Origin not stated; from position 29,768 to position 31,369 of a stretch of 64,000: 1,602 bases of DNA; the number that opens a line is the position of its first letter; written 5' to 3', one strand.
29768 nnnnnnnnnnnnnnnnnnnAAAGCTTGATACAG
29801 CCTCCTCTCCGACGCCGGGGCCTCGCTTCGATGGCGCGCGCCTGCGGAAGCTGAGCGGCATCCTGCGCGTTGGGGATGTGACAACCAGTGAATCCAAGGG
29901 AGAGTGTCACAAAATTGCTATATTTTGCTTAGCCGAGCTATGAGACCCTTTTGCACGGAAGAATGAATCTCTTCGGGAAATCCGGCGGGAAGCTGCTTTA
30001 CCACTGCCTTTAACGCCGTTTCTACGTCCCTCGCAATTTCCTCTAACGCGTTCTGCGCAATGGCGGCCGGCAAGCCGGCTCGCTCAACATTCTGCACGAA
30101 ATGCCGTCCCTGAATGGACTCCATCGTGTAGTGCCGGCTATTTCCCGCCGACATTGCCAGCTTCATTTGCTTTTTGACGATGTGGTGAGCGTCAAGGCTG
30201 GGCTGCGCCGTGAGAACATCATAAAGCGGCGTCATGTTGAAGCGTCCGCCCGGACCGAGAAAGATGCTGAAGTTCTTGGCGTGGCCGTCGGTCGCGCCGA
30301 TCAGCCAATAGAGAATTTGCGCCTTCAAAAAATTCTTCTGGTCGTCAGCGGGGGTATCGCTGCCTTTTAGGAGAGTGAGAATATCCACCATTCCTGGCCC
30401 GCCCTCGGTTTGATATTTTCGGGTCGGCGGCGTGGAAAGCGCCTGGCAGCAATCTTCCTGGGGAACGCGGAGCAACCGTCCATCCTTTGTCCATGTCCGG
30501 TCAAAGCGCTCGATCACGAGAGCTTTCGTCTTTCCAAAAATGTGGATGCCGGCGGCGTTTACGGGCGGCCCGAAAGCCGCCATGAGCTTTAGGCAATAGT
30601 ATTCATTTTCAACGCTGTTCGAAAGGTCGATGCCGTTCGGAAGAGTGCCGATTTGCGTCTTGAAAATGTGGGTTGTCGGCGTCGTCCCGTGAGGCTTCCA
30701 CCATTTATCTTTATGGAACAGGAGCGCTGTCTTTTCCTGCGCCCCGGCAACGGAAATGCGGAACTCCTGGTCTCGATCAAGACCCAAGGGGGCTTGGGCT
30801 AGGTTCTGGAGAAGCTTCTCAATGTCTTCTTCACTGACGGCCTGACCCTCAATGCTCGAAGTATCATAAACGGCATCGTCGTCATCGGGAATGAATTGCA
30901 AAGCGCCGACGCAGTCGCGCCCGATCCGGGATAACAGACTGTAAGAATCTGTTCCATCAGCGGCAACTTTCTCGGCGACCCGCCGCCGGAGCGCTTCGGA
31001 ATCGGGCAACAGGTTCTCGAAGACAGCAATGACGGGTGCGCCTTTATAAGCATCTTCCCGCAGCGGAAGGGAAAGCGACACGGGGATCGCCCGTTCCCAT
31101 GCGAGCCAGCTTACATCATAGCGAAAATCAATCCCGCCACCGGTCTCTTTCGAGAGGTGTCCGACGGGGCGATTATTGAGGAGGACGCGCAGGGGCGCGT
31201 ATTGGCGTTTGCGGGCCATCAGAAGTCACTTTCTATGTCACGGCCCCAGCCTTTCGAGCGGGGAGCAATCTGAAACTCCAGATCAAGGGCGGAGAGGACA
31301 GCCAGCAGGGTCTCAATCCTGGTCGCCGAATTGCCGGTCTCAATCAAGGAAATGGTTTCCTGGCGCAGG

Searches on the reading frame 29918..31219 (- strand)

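Call 6: search_protein_families(library=pfam, proteins=[window:29918-31219:-], max_evalue=0.01)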
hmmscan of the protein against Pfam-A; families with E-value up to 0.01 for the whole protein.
window:29918-31219:- (433 aa): 2 families
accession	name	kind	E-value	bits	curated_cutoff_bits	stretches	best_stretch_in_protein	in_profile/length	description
PF07804.18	HipA_C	-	1.7e-49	168.8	30.5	1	155-402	1-212/213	HipA-like C-terminal domain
PF13657.11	Couple_hipA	-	2.9e-25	89.1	22.5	1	10-109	1-98/99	HipA N-terminal domain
